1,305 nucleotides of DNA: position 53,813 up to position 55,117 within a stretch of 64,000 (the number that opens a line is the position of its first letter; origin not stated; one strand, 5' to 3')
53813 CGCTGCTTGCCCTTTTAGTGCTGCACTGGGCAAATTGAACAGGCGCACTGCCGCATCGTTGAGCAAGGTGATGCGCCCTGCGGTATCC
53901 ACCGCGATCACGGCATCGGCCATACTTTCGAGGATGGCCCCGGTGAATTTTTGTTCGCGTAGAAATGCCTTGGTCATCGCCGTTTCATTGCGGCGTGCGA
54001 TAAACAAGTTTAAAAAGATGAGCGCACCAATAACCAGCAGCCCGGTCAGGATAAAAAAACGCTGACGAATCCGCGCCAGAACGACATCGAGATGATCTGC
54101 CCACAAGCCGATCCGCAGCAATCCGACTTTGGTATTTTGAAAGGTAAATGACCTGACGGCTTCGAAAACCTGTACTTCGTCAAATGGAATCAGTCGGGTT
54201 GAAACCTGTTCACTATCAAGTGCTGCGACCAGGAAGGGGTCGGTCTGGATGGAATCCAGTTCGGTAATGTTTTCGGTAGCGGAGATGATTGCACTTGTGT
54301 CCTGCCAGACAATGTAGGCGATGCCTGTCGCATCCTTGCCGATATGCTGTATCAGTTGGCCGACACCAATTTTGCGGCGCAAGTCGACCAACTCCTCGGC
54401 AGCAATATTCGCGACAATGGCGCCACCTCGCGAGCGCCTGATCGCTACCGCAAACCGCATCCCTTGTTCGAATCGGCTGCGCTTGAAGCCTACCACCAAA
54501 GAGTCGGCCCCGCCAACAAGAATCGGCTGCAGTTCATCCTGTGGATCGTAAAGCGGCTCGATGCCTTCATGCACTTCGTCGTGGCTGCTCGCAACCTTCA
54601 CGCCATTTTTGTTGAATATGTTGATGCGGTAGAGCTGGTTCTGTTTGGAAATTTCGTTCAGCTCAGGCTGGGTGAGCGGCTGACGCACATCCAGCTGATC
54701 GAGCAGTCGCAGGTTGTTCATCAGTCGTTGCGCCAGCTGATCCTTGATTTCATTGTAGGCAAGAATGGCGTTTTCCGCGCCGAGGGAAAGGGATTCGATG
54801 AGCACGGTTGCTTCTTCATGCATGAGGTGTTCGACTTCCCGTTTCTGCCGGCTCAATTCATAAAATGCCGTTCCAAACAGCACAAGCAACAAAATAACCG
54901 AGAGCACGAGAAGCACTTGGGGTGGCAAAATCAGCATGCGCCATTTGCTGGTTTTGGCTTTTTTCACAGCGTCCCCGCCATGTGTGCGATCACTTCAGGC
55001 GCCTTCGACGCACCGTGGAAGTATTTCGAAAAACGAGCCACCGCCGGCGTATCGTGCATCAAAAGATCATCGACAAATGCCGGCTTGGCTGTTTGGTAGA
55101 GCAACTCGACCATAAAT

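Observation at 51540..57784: Four-gene operon: outer-membrane beta-barrel, periplasmic pentaheme cytochrome c, sensor kinase, sigma-54 response regulator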

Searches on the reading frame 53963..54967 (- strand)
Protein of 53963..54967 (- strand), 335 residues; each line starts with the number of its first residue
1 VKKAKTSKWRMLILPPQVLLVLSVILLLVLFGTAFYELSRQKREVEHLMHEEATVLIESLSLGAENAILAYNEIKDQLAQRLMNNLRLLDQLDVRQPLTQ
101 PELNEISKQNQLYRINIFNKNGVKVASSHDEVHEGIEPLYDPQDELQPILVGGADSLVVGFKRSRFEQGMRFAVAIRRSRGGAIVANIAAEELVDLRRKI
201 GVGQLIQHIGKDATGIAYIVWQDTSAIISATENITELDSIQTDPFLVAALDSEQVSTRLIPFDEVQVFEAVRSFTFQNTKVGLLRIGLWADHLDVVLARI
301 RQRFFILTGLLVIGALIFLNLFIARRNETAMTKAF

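Call 47: find_homologous_proteins(query=window:53963-54967:-)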
Query window:53963-54967:- (335 aa): 4 proteins with E <= 0.001 among 8000 candidates.
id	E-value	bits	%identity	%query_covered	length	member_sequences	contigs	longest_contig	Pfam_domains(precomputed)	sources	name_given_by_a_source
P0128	3.0e-73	265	41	100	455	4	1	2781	PF13426.14,PF13188.14,PF08448.17,PF00989.32,PF17203.11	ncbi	ncbi:MAG: PAS domain-containing protein, partial [Chlorobiaceae bacterium]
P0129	1.3e-60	223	37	96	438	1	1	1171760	PF00989.32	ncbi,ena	-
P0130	4.5e-29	120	31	79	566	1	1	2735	PF02518.32,PF00512.32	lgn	-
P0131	4.0e-11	61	24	87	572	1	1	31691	PF02518.32,PF00512.32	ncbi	ncbi:MAG: ATP-binding protein [Candidatus Neomarinimicrobiota bacterium]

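Call 48: find_encoding_contigs(protein=P0129, flank=10000, max_places=1)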
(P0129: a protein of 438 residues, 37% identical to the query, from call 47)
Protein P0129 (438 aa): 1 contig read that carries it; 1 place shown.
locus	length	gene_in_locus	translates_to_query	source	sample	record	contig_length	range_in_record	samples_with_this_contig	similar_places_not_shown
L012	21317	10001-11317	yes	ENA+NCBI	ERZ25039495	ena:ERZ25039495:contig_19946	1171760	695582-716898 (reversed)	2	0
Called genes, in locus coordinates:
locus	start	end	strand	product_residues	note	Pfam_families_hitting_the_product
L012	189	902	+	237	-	PF00478:IMPDH, PF03060:NMO (weak), PF01070:FMN_dh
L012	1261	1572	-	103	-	PF00216:Bac_DNA_binding, PF14908:HU-CCDC81_euk_1 (weak)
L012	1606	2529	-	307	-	PF00574:CLP_protease, PF25145:NfeD1b_N (weak), PF01343:Peptidase_S49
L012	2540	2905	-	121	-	-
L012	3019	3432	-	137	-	PF12895:ANAPC3 (weak), PF07719:TPR_2 (faint), PF13428:TPR_14 (faint), PF13432:TPR_16, PF14559:TPR_19 (weak)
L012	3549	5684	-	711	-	PF07584:BatA, PF13519:VWA_2 (weak)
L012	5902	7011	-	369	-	PF00753:Lactamase_B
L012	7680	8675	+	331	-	PF16177:ACAS_N, PF00501:AMP-binding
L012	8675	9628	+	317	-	PF00501:AMP-binding, PF13193:AMP-binding_C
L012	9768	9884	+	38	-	-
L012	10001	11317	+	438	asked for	PF00989:PAS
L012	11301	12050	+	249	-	PF00512:HisKA, PF02518:HATPase_c, PF13589:HATPase_c_3 (weak), PF14501:HATPase_c_5 (faint)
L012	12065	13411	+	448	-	PF00072:Response_reg, PF00004:AAA (faint), PF00158:Sigma54_activat, PF14532:Sigma54_activ_2, PF07728:AAA_5 (weak), PF25601:AAA_lid_14, PF02954:HTH_8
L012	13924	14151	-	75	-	PF02001:DUF134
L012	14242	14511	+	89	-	-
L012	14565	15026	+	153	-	PF26390:MamS_MamX (weak)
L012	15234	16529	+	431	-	-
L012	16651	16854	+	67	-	-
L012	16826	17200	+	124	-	PF00293:NUDIX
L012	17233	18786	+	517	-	PF00939:Na_sulph_symp, PF03600:CitMHS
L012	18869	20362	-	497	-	PF10102:DUF2341, PF18962:Por_Secre_tail (weak)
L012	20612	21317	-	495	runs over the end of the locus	PF10102:DUF2341, PF00041:fn3, PF18962:Por_Secre_tail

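Call 54: find_related_loci(query=A7, collection=genome_contigs, flank=10000)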
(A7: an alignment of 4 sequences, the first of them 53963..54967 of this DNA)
Query A7 (335 aa) in genome_contigs; peptide patterns used: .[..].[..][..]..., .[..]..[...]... (x = any residue, [..] = any of these).
91 stretches matched a pattern; 30 encode a relative of the query (tblastn E <= 1e-3); 29 distinct loci.
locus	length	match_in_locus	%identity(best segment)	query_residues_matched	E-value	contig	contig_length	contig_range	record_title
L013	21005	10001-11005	66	1-335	2e-142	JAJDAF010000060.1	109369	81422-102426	MAG: candidate division KSB1 bacterium isolate OFTM356 OFTM356_59, whole genome shotgun sequence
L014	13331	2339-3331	67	5-335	3e-139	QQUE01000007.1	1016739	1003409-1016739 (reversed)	MAG: Calditrichaeota bacterium isolate CLD2 4, whole genome shotgun sequence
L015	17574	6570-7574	46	1-335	9e-97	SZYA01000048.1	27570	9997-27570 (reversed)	MAG: Chlorobium sp. isolate L442-64 CA-L442_67152, whole genome shotgun sequence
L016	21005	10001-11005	45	1-335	4e-94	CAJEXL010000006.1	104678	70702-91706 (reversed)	MAG: uncultured Chlorobiaceae bacterium isolate RF-1857-SP43-464-A3_S5 genome assembly, contig: NODE_6_length_104678_cov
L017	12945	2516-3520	46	1-335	3e-93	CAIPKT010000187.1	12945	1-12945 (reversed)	MAG: uncultured Chlorobiaceae bacterium isolate Ja1-D4_bin-695 genome assembly, contig: bin-695:187/226, whole genome sh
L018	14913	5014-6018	45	1-335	7e-93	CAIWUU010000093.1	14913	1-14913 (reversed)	MAG: uncultured Chlorobiaceae bacterium isolate Day6-4_bin-296 genome assembly, contig: bin-296:093/201, whole genome sh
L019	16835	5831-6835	43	1-335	2e-89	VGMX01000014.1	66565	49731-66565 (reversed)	MAG: Chlorobiota bacterium isolate M_DeepCast_65m_m2_268 M_DeepCast_65m_m2_268_Ga0194120_10000627, whole genome shotgun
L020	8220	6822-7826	44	1-334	2e-88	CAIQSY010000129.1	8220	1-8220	MAG: uncultured Chlorobiaceae bacterium isolate I2_bin-146 genome assembly, contig: bin-146:129/287, whole genome shotgu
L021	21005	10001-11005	45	1-335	8e-89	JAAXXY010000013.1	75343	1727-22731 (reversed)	MAG: Chlorobiaceae bacterium isolate W9_Combined_metabat2_148 W9_Combined_metabat2_148_NODE_193, whole genome shotgun se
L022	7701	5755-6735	48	8-335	3e-87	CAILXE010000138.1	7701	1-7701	MAG: uncultured Chlorobiaceae bacterium isolate Ki2-D4_bin-0025 genome assembly, contig: bin-0025:138/518, whole genome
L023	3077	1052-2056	42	1-335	1e-86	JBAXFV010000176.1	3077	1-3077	MAG: Chlorobiaceae bacterium isolate ELA280 MAG280_177, whole genome shotgun sequence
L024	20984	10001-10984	41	8-335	2e-82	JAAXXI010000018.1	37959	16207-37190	MAG: Chlorobiaceae bacterium isolate W9_Combined_metabat2_091 W9_Combined_metabat2_091_NODE_600, whole genome shotgun se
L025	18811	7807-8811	41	1-335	6e-82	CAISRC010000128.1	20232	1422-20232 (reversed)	MAG: uncultured Chlorobiaceae bacterium isolate VK3_bin-0348 genome assembly, contig: bin-0348:128/144, whole genome sho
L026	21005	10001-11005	41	1-335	3e-82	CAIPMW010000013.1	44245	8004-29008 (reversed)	MAG: uncultured Chlorobiaceae bacterium isolate Umea1_bin-1492 genome assembly, contig: bin-1492:013/117, whole genome s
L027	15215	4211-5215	41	1-335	6e-82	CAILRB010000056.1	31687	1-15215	MAG: uncultured Chlorobiaceae bacterium isolate AM4_bin-525 genome assembly, contig: bin-525:056/107, whole genome shotg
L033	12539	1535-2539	40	1-335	2e-80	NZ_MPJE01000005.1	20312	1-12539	Chlorobium sp. KB01 102, whole genome shotgun sequence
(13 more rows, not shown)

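Call 62: search_protein_families(library=pfam, proteins=[L033:5227-5577:+, L033:5658-6014:+, L033:6018-7193:+, L033:7352-7765:+, L033:7690-8037:+, L033:7992-8867:+, L013:13919-15379:+, L013:15376-18099:+, L012:15234-16529:+, L012:14565-15026:+], max_evalue=0.1)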
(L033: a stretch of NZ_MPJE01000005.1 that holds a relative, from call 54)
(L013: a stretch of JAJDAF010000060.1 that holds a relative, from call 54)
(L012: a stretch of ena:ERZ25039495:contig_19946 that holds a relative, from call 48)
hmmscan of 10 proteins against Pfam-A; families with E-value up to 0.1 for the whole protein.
L033:5227-5577:+ (116 aa): 0 families

L033:5658-6014:+ (118 aa): 0 families

L033:6018-7193:+ (391 aa): 0 families

L033:7352-7765:+ (137 aa): 3 families
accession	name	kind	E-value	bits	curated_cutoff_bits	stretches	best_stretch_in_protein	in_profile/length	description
PF00034.26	Cytochrom_C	-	6.9e-08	34.1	21.3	1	29-116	4-87/90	Cytochrome c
PF13442.11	Cytochrome_CBB3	-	8e-07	29.7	27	1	25-115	2-68/68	Cytochrome C oxidase, cbb3-type, subunit III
PF14495.11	Cytochrom_C550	-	0.046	13.8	27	1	26-83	26-81/136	Cytochrome c-550 domain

L033:7690-8037:+ (115 aa): 3 families
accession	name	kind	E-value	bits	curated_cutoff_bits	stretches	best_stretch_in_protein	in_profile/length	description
PF14522.11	Cytochrome_C7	-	0.0037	17.5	24.8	1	59-104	25-67/67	Cytochrome c7 and related cytochrome c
PF14537.11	Cytochrom_c3_2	-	0.09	13.7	25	0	75-105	6-35/79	Cytochrome c3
PF01155.25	HypA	-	0.094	13.2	28.9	0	54-105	50-95/112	Hydrogenase/urease nickel incorporation, metallochaperone, hypA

L033:7992-8867:+ (291 aa): 7 families
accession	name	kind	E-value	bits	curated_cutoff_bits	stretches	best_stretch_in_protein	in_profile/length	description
PF14358.11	DUF4405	-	8e-17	62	26.7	1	24-91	1-66/66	Domain of unknown function (DUF4405)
PF04760.21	IF2_N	-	5.9e-06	26.4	25.3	1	233-265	3-36/53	Translation initiation factor IF-2, N-terminal region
PF09312.16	SurA_N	-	0.0026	18.4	30.8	0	181-216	57-94/118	SurA N-terminal domain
PF01292.26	Ni_hydr_CYTB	-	0.024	14.8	30.1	1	25-93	103-166/179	Prokaryotic cytochrome b561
PF00440.29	TetR_N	-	0.032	14.4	24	1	227-250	10-33/47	Bacterial regulatory proteins, tetR family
PF00356.27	LacI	-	0.057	13.7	27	0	235-248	1-14/46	Bacterial regulatory proteins, lacI family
PF04893.22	Yip1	-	0.071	13.4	28.6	0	22-123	97-168/173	Yip1 domain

L013:13919-15379:+ (486 aa): 5 families
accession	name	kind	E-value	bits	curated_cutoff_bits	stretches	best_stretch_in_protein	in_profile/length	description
PF11783.13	Cytochrome_cB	-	1.9e-56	191.1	22.1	1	292-451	1-172/173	Cytochrome c bacterial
PF22113.1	Mtrc-MtrF_II-IV_dom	-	1.2e-12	48.2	30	3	143-234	80-168/176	Outer membrane cytochrome MtrC/MtrF-like, domains II/IV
PF14522.11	Cytochrome_C7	-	9.6e-11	41.8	24.8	2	216-281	6-66/67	Cytochrome c7 and related cytochrome c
PF14537.11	Cytochrom_c3_2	-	6.4e-09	36.6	25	2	122-190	8-64/79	Cytochrome c3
PF09699.15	Paired_CXXCH_1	-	0.0037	17.3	20.6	0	122-153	8-38/41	Doubled CXXCH motif (Paired_CXXCH_1)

L013:15376-18099:+ (907 aa): 6 families
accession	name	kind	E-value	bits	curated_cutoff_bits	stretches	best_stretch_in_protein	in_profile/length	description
PF01292.26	Ni_hydr_CYTB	-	1.4e-24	87.3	30.1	1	702-891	2-177/179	Prokaryotic cytochrome b561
PF13435.11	Cytochrome_C554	-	0.00019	22.8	20.8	0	392-426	46-83/84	Cytochrome c554 and c-prime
PF14522.11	Cytochrome_C7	-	0.00062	20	24.8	0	326-426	6-66/67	Cytochrome c7 and related cytochrome c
PF22113.1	Mtrc-MtrF_II-IV_dom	-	0.00097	19.1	30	0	332-427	28-128/176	Outer membrane cytochrome MtrC/MtrF-like, domains II/IV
PF22678.1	Cytochrom_c_NrfB-like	-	0.014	16.3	27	1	391-436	30-73/89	Cytochrome c-type protein NrfB-like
PF14358.11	DUF4405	-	0.025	15.5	26.7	1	824-876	8-64/66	Domain of unknown function (DUF4405)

L012:15234-16529:+ (431 aa): 0 families

L012:14565-15026:+ (153 aa): 2 families
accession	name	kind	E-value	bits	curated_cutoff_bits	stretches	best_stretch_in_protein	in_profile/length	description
PF14042.11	DUF4247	-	0.076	14.1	27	0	26-140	33-110/122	Domain of unknown function (DUF4247)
PF13670.12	PepSY_2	-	0.079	13.4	24.3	0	9-66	2-59/83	Peptidase propeptide and YPEB domain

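Call 72: search_protein_families(library=pfam, alignment_id=A8, max_evalue=1)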
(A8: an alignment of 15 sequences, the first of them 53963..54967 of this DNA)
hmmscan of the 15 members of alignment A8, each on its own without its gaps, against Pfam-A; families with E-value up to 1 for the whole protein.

A. member 1, window:53963-54967:- (335 aa): 2 families
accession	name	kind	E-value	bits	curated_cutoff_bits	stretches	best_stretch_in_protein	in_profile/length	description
PF17203.10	sCache_3_2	-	0.017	15.7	28.4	1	178-300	11-138/140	Single cache domain 3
PF15337.11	Vasculin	-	0.22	12.8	27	1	93-127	28-62/97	Vascular protein family Vasculin-like 1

B. families by the number of members that match (of 15 scanned): 14 families
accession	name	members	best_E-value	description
PF17203.10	sCache_3_2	15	6.1e-10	Single cache domain 3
PF14827.12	dCache_3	12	5.7e-06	Double sensory domain of two-component sensor kinase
PF13567.11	DUF4131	4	0.027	Domain of unknown function (DUF4131)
PF04087.19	DUF389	2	0.0011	Domain of unknown function (DUF389)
PF02743.24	dCache_1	2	0.0015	Cache domain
PF02790.20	COX2_TM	2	0.17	Cytochrome C oxidase subunit II, transmembrane domain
PF17202.10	sCache_3_3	1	0.049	Single cache domain 3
PF14061.12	Mtf2_C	1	0.13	Polycomb-like MTF2 factor 2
PF02145.21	Rap_GAP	1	0.16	Rap/ran-GAP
PF01849.23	NAC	1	0.17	NAC domain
PF23775.1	Beta-prop_RIG_2nd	1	0.2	RIG second beta-propeller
PF06121.19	DUF959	1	0.21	Domain of Unknown Function (DUF959)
PF15337.11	Vasculin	1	0.22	Vascular protein family Vasculin-like 1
PF10066.14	DUF2304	1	0.64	Uncharacterized conserved protein (DUF2304)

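Call 73: search_solved_structures(query=A8, max_evalue=10)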
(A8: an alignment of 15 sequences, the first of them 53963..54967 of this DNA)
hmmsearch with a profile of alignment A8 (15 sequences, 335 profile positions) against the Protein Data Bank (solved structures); distinct sequences matched with E-value up to 10: 2.
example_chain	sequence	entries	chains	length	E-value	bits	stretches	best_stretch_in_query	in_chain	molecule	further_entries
6gxs_A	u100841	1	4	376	0.044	16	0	196-224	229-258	CV39L lectin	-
5y26_A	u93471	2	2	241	0.72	12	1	26-142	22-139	DNA polymerase epsilon subunit D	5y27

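Call 77: find_related_loci(query=A9, collection=metagenome_contigs, flank=10000)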
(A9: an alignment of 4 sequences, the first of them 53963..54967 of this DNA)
Query A9 (335 aa) in metagenome_contigs; peptide patterns used: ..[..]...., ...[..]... (x = any residue, [..] = any of these).
600 stretches matched a pattern (row limit reached: there are more); 1 encode a relative of the query (tblastn E <= 1e-3); 1 distinct loci.
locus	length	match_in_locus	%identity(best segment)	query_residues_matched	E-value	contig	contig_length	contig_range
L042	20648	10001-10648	48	14-335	1e-36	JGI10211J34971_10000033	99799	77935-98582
